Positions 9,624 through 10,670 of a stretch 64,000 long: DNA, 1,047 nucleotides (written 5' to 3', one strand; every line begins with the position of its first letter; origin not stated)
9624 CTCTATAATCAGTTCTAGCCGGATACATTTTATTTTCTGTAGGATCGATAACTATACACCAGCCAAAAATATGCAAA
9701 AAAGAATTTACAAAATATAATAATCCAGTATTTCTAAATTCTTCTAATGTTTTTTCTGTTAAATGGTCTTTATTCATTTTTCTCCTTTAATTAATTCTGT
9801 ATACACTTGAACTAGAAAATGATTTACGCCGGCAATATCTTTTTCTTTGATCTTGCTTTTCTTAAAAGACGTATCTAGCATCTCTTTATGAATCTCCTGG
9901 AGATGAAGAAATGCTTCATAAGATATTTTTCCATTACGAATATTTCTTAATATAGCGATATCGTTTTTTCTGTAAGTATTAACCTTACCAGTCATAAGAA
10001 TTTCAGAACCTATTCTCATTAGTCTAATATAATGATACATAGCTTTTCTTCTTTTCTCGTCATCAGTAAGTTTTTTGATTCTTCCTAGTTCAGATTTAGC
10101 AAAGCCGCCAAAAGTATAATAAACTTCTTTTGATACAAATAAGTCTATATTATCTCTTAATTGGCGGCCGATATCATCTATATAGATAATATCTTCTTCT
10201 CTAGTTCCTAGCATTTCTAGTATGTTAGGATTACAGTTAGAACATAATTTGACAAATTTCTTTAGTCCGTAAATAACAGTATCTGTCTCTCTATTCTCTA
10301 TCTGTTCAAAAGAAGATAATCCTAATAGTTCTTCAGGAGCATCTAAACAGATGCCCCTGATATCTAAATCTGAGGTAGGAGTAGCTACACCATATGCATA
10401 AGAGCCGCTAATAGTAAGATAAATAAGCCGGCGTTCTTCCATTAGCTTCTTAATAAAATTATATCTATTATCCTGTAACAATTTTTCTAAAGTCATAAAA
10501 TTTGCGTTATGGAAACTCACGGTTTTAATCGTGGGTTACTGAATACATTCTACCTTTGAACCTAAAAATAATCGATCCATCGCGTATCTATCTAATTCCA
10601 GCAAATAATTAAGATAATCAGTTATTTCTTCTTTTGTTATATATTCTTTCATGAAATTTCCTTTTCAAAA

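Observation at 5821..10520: Pnkp-like kinase-phosphatase-ligase plus a pol-beta-type nucleotidyltransferase: candidate RNA repair module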

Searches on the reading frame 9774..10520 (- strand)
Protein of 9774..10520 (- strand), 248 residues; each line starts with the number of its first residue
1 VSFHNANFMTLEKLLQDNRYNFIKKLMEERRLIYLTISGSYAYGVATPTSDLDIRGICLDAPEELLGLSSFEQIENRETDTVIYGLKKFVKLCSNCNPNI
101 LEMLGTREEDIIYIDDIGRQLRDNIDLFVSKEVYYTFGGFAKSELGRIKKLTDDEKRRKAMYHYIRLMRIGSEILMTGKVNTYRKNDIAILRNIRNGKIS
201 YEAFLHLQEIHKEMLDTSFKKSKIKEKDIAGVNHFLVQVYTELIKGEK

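Call 3: search_protein_families(library=pfam, proteins=[window:9774-10520:-], max_evalue=0.01)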
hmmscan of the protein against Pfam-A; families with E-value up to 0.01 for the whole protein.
window:9774-10520:- (248 aa): 3 families
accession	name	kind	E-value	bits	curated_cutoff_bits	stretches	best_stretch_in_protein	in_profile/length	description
PF10127.15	RlaP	-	8.6e-24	85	23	1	29-180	17-170/249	RNA repair pathway DNA polymerase beta family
PF01909.29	NTP_transf_2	-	9.2e-05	23.2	21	1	32-79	14-69/93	Nucleotidyltransferase domain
PF18765.7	Polbeta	-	0.0022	18.5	26.9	0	23-84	3-69/93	Polymerase beta, Nucleotidyltransferase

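Call 4: search_protein_families(library=phrogs, proteins=[window:9774-10520:-], max_evalue=0.001)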
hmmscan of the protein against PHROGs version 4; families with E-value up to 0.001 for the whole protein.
window:9774-10520:- (248 aa): 2 families
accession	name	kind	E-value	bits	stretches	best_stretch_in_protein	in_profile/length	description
phrog_388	-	DNA, RNA and nucleotide metabolism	6.3e-52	177.8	2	21-152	27-163/351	nucleotidyltransferase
phrog_14344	-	DNA, RNA and nucleotide metabolism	1.4e-10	42.4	1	31-192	28-191/262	nucleotidyltransferase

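Call 6: search_solved_structures(query=window:9774-10520:-, max_evalue=1, show_alignments=2)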
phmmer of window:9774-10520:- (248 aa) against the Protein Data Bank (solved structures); distinct sequences matched with E-value up to 1: 2.
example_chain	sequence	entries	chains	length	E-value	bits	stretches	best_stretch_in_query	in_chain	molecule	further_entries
3ptw_A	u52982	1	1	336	0.69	12.5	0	98-151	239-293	Malonyl CoA-acyl carrier protein transacylase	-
6qfj_A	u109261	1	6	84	0.73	12.5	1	109-156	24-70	Magnetosome membrane protein MamB, putative Co/Zn/Cd cation transporter. Cation diffusion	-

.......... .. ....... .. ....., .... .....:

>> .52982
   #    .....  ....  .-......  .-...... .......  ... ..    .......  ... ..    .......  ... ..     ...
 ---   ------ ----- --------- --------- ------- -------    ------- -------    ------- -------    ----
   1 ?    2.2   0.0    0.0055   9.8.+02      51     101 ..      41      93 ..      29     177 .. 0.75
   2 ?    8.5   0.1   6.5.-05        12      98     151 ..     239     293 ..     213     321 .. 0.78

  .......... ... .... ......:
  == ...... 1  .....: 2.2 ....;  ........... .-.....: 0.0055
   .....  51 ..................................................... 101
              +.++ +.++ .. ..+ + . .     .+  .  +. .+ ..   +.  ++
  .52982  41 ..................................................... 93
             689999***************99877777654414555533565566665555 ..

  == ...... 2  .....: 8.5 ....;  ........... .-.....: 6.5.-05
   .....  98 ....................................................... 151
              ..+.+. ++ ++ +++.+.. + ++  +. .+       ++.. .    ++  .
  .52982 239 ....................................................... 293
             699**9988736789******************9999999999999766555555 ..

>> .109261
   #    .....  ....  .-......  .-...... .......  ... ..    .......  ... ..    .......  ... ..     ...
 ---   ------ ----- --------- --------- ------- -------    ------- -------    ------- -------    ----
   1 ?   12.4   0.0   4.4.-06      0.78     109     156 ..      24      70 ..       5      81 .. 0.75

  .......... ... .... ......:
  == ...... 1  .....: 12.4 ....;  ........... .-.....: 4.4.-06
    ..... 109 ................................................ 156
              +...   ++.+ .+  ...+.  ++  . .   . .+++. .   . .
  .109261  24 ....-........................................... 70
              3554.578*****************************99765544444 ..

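Call 21: search_protein_families(library=ncbifam, proteins=[window:9774-10520:-], max_evalue=0.01)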
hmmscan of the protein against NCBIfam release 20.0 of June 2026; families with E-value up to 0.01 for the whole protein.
window:9774-10520:- (248 aa): 0 families

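Call 22: search_dna_similar(query=window:9774-10520:-, collection=phages, mode=protein, max_rows=60, rows=spread)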
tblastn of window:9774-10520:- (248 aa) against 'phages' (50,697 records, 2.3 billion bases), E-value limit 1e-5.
Records with a match: 844; places in all: 844; records where one place covers at least 80% of the query: 337.
Best place of each record, by identity: <60% 844.
By first word of the organism name: Mycobacterium 340; Klebsiella 149; Escherichia 58; Gordonia 49; Bacillus 40; Cronobacter 31; Enterobacter 22; Salmonella 21; Prevotella 15; Erwinia 14; and 27 more.
By host as written in the record: Mycobacterium smegmatis mc2 155 245; Klebsiella pneumoniae 68; Mycobacterium smegmatis mc#155 53; Gordonia terrae 3612 44; - 43; Cronobacter sakazakii 20; Prevotella sp. 15; Bacillus cereus 14; and 171 more.
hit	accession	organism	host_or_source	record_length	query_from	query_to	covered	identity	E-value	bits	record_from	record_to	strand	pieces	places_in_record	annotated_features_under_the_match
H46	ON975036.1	Bacillus phage Thurquoise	Bacillus thuringiensis strain ATCC10792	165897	29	246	88%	35.3%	2e-26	113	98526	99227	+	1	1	nucleotidyltransferase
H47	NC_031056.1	Bacillus phage Deep Blue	Bacillus cereus BtB2-4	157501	26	245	89%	32.8%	1e-21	99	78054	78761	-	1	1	nucleotidyltransferase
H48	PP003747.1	Bacillus phage Z3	Bacillus cereus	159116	26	245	89%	31.5%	4e-20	95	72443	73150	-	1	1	hypothetical protein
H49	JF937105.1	Mycobacterium phage Rey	Mycobacterium smegmatis mc2 155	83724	32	245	86%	29.6%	2e-17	87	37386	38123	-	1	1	55: nucleotidyl transferase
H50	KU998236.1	Gordonia phage Blueberry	Gordonia terrae 3612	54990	27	242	87%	28.9%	6e-20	94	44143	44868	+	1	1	67: nucleotidyl transferase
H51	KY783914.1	Mycobacterium phage GardenSalsa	Mycobacterium smegmatis mc2 155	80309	32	237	83%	29.7%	2e-17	87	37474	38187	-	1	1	nucleotidyl transferase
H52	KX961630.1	Bacillus phage QCM8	-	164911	58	239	73%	32.7%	4e-16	83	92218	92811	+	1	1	nucleotidyltransferase (x2)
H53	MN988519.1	Rhizobium phage RHph_I1_18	Rhizobium phaseoli I1_18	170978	5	226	90%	26.4%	3e-15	81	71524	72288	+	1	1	putative nucleotidyltransferase protein | Seg-like homing endonuclease protein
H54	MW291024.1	Mycobacterium phage Jubie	Mycobacterium smegmatis mc2 155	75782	39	240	81%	28.9%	5e-13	74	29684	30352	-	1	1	33: nucleotidyl transferase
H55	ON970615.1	Mycobacterium phage Baudelaire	Mycobacterium chelonae ATCC 35752_DMP1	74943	39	247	84%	27.7%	1e-13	76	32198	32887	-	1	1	38: nucleotidyltransferase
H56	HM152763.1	Mycobacterium phage LeBron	Mycobacterium smegmatis mc2 155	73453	39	243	83%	27.8%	2e-14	78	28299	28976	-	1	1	32: nucleotidyl transferase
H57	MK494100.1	Mycobacterium phage Halena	Mycobacterium smegmatis mc#155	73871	39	243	83%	27.8%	5e-14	77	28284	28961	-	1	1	32: nucleotidyltransferase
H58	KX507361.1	Mycobacterium phage Gardann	Mycobacterium smegmatis mc#155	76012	39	243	83%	27.5%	1e-12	72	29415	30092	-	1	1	nucleotidyl transferase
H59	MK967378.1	Gordonia phage Trax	Gordonia terrae 3612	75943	32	240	84%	26.4%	6e-16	82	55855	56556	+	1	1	88: nucleotidyltransferase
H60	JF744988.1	Mycobacterium phage Faith1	Mycobacterium smegmatis mc2 155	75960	39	243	83%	26.8%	8e-13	73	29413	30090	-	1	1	35: nucleotidyl transferase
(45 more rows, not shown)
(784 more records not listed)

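Call 46: find_homologous_proteins(query=window:9774-10520:-, max_evalue=0.00001)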
Query window:9774-10520:- (248 aa): 154 proteins with E <= 0.00001 among 653 candidates; the best 120 are listed.
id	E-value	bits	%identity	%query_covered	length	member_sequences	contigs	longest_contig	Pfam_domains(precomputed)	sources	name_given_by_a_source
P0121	3.5e-145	500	97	95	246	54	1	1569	PF10127.16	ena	-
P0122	2.2e-52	196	51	58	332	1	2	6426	PF10127.16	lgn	-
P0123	9.6e-51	190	46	91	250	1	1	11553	PF10127.16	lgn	-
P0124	5.8e-50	188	51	57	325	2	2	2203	PF10127.16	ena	-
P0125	9.7e-50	187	49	58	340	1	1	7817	PF10127.16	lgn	-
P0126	1.1e-49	187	58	48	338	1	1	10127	PF10127.16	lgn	-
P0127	1.2e-49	187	50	57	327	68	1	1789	PF10127.16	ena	-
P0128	1.6e-49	187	57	48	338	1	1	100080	PF10127.16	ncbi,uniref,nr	ncbi:nucleotidyltransferase domain-containing protein [Clostridium sp. SHJSY1]|uniref:nucleotidyltra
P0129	1.7e-49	186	57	48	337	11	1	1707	PF10127.16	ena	-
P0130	1.7e-49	186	50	57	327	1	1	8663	PF10127.16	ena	-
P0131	4.0e-49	185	56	48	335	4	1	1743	PF10127.16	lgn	-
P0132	1.0e-48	184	51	57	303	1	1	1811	PF10127.16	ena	-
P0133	2.8e-48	182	51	56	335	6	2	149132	PF10127.16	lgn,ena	-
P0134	2.9e-48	182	50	57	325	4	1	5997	PF10127.16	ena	-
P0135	3.2e-48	182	56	48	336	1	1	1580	PF10127.16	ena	-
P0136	5.1e-48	182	56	48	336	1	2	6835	PF10127.16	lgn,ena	-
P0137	5.2e-48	182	56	48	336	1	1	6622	PF10127.16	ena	-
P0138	6.1e-48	181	56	48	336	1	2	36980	PF10127.16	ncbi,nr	ncbi:MAG: nucleotidyltransferase domain-containing protein [Clostridium sp.]|nr:nucleotidyltransfera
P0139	7.5e-48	181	56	48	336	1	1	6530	PF10127.16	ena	-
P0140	8.6e-48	181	50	57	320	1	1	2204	PF10127.16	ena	-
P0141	8.8e-48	181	56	48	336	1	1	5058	PF10127.16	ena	-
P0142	8.8e-48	181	55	48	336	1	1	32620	PF10127.16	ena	-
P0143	9.8e-48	181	56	48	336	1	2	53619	PF10127.16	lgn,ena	-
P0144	1.1e-47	180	56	48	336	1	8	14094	PF10127.16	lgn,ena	-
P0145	1.1e-47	180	56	48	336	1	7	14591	PF10127.16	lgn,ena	-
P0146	1.2e-47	180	55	52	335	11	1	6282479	PF10127.16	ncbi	ncbi:nucleotidyltransferase domain-containing protein [Clostridium saccharoperbutylacetonicum]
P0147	1.2e-47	180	49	58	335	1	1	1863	PF10127.16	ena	-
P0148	1.3e-47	180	55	48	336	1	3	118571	PF10127.16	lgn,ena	-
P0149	1.4e-47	180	56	48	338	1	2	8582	PF10127.16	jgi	jgi:predicted nucleotidyltransferase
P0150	1.7e-47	180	55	48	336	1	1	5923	PF10127.16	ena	-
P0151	1.8e-47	180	51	57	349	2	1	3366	PF10127.16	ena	-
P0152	1.9e-47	180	57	48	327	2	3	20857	PF10127.16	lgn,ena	-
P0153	1.9e-47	180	56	48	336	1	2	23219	PF10127.16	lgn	-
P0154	2.3e-47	179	56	48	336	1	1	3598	PF10127.16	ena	-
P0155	2.4e-47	179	48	58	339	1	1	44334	PF10127.16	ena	-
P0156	2.5e-47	179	56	48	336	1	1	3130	PF10127.16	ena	-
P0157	3.0e-47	179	56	48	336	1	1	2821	PF10127.16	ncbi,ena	-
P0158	4.4e-47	179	57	48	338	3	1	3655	PF10127.16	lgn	-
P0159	6.0e-47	178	50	57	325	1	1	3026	PF10127.16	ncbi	-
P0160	6.9e-47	178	56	48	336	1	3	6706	PF10127.16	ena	-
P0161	9.7e-47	177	56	48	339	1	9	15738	PF10127.16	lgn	-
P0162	9.9e-47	177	56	48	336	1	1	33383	PF10127.16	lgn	-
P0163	1.1e-46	177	57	48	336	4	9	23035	PF10127.16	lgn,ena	-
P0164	1.3e-46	177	56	48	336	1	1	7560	PF10127.16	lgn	-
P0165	1.5e-46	177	56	48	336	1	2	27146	PF10127.16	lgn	-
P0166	2.2e-46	176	55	48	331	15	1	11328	PF10127.16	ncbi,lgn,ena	-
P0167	2.7e-46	176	56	48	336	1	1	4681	PF10127.16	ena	-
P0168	2.8e-46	176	53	57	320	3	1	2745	PF10127.16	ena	-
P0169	2.9e-46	176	53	51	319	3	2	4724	PF10127.16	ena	-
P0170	3.0e-46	176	53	52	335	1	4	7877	PF10127.16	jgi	jgi:predicted nucleotidyltransferase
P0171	3.5e-46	176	56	48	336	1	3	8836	PF10127.16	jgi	-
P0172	3.6e-46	176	56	48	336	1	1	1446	PF10127.16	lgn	-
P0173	3.9e-46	175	56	48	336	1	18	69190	PF10127.16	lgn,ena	-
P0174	4.5e-46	175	55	48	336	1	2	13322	PF10127.16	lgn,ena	-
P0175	4.9e-46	175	56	48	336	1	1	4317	PF10127.16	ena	-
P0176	5.6e-46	175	49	56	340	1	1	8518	PF10127.16,PF01909.30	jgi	-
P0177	6.3e-46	175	55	48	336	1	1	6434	PF10127.16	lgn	-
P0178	6.3e-46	175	57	48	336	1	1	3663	PF10127.16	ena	-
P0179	7.0e-46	175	55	48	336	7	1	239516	PF10127.16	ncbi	ncbi:MAG: DNA polymerase beta superfamily protein [Clostridium sp.]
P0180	7.6e-46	174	50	57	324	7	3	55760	PF10127.16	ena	-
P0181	8.2e-46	174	56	48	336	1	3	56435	PF10127.16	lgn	-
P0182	1.3e-45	174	56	48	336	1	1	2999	PF10127.16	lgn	-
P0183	1.3e-45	174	56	48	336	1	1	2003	PF10127.16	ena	-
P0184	1.3e-45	174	56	48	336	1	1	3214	PF10127.16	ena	-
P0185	1.4e-45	174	56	48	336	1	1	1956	PF10127.16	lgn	-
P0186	1.4e-45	174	56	48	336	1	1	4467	PF10127.16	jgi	-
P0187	1.5e-45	174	56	48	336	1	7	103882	PF10127.16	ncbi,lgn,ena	-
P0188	1.7e-45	173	56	48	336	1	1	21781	PF10127.16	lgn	-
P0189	1.8e-45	173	56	48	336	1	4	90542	PF10127.16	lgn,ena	-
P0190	1.9e-45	173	56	48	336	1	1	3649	PF10127.16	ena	-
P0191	2.1e-45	173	56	48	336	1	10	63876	PF10127.16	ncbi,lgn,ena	-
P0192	2.2e-45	173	56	48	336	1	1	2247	PF10127.16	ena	-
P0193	2.3e-45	173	51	57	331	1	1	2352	PF10127.16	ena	-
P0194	2.9e-45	173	52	55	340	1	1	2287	PF10127.16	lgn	-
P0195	3.7e-45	172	55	48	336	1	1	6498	PF10127.16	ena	-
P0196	4.6e-45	172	56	48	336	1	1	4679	PF10127.16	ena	-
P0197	4.6e-45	172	56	48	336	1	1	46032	PF10127.16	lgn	-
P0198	6.1e-45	172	52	48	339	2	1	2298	PF10127.16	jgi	-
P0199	6.7e-45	171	49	54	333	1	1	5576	PF10127.16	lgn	-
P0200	1.0e-44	171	55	48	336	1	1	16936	PF10127.16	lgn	-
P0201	1.1e-44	171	53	48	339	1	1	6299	PF10127.16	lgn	-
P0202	1.4e-44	170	46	69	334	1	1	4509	PF10127.16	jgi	jgi:predicted nucleotidyltransferase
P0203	1.7e-44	170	55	48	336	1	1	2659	PF10127.16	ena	-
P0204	2.4e-44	170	49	57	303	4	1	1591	PF10127.16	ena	-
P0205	2.9e-44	169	55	48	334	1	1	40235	PF10127.16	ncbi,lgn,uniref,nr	ncbi:nucleotidyltransferase domain-containing protein [Clostridium sardiniense]|uniref:nucleotidyltr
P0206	3.6e-44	169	52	57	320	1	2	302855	PF10127.16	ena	-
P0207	4.0e-44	169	46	58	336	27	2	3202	PF10127.16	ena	-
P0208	5.9e-44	168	52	57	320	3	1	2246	PF10127.16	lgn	-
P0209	8.4e-44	168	46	56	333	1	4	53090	PF10127.16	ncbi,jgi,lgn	jgi:predicted nucleotidyltransferase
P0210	1.4e-43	167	47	58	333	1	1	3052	PF10127.16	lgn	-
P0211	1.6e-43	167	41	87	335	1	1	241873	PF10127.16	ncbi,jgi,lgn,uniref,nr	ncbi:nucleotidyltransferase domain-containing protein [Anaerospora hongkongensis]|uniref:nucleotidyl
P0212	1.6e-43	167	52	56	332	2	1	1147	PF10127.16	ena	-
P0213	1.6e-43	167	58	48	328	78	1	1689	PF10127.16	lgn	-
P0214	2.9e-43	166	53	48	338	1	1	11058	PF10127.16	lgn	-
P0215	4.2e-43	165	57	48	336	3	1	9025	PF10127.16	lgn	-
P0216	4.5e-43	165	57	48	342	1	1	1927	PF10127.16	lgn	-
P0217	5.6e-43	165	48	57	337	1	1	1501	PF10127.16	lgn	-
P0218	6.7e-43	165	55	48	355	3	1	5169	PF10127.16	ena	-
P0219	9.2e-43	164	54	48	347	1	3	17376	PF10127.16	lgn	-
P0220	1.1e-42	164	53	48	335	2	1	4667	PF10127.16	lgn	-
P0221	1.2e-42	164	50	57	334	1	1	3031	PF10127.16,PF01909.30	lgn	-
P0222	1.7e-42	164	53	48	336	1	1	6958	PF10127.16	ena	-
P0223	2.2e-42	163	53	48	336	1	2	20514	PF10127.16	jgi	-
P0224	2.3e-42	163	53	48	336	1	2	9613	PF10127.16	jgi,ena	-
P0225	2.9e-42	163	54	48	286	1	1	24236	PF10127.16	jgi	jgi:predicted nucleotidyltransferase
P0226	6.2e-42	162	56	48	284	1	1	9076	PF10127.16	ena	-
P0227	7.5e-42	161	58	48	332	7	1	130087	PF10127.16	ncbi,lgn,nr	ncbi:nucleotidyltransferase domain-containing protein [Pelosinus propionicus]|nr:nucleotidyltransfer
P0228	1.1e-41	161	47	58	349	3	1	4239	PF10127.16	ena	-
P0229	1.5e-41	160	56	48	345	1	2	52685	PF10127.16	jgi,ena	-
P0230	1.5e-41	160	52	48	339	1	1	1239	PF10127.16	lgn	-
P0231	1.6e-41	160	57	48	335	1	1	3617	PF10127.16,PF01909.30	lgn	-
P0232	1.6e-41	160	58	48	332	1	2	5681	PF10127.16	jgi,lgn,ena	-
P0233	2.0e-41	160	54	48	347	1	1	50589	PF10127.16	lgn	-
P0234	2.8e-41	160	57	48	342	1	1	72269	PF10127.16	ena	-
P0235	3.4e-41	159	46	55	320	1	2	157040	PF10127.16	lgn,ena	-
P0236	4.5e-41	159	56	48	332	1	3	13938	PF10127.16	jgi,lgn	-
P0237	5.0e-41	159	54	48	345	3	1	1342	PF10127.16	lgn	-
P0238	2.9e-40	156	46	58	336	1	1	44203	PF10127.16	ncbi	-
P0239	1.8e-39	154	47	55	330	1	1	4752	PF10127.16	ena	-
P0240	1.9e-39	154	51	57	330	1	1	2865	PF10127.16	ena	-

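Call 76: search_solved_structures(query=A6, max_evalue=1, show_alignments=1)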
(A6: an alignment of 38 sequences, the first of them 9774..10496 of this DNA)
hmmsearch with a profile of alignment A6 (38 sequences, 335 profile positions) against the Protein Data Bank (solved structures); distinct sequences matched with E-value up to 1: 10.
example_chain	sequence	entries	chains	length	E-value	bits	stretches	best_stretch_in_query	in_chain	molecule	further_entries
5yep_A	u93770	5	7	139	0.088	14.8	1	25-64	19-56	Toxin-antitoxin system antidote Mnt family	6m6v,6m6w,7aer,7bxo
6ry4_A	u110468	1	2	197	0.22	13.5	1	129-168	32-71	Protein mono-ADP-ribosyltransferase PARP15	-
7f41_A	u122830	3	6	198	0.22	13.5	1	129-168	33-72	Protein mono-ADP-ribosyltransferase PARP15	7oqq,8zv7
4f0e_A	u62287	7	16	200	0.22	13.5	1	129-168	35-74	Poly [ADP-ribose] polymerase 15 | Protein mono-ADP-ribosyltransferase PARP15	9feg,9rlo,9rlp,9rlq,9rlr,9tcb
7f43_A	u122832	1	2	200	0.22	13.5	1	129-168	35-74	Protein mono-ADP-ribosyltransferase PARP15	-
7f42_B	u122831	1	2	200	0.22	13.5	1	129-168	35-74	Protein mono-ADP-ribosyltransferase PARP15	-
9ifv_A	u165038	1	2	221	0.26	13.3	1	129-168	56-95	Protein mono-ADP-ribosyltransferase PARP15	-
3blj_A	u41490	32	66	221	0.26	13.3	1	129-168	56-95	Poly(ADP-ribose) polymerase 15 | Poly [ADP-ribose] polymerase 15 | Protein mono-ADP-ribosyltransferase PARP15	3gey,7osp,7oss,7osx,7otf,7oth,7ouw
6ek3_A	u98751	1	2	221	0.26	13.3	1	129-168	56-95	Poly [ADP-ribose] polymerase 15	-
7r81_S2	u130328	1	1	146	0.34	12.9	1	114-165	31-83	40S ribosomal protein S17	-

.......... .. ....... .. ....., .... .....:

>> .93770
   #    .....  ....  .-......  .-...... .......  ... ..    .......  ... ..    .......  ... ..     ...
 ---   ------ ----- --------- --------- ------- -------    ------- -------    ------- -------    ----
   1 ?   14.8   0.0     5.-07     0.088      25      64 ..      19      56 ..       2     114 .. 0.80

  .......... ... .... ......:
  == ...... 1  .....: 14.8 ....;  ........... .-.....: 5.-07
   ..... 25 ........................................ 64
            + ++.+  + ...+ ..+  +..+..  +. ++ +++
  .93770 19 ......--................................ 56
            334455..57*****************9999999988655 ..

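Call 81: predict_structure(alignment_id=A6)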
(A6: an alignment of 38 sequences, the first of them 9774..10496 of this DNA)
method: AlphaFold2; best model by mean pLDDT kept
length: 240 residues; sequences in the alignment: 38
mean_pLDDT: 94.4   pTM: 0.90
mean pLDDT of the five models: 94.4, 94.1, 94.0, 93.4, 93.0
residues with pLDDT >= 90: 216; 70-90: 22; 50-70: 1; < 50: 1
segments of 3 or more residues with pLDDT < 50: none
pLDDT, mean of each block of 10 residues (from residue 1): 92 94 96 91 93 87 92 96 97 96 97 96 98 97 94 97 98 95 94 96 98 97 96 80
secondary structure, 60 per line:
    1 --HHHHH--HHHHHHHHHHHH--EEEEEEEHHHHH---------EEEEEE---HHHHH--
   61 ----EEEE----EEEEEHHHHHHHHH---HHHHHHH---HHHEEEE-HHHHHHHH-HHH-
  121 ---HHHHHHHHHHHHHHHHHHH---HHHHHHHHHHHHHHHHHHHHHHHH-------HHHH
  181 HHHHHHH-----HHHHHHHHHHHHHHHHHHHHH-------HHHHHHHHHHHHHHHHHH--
elements in order: H3-7 H10-21 E24-30 H31-35 E45-50 H54-58 E65-68 E73-77 H78-86 H90-96 E103-106 H108-115 H124-142 H146-169 H177-187 H193-213 H221-238
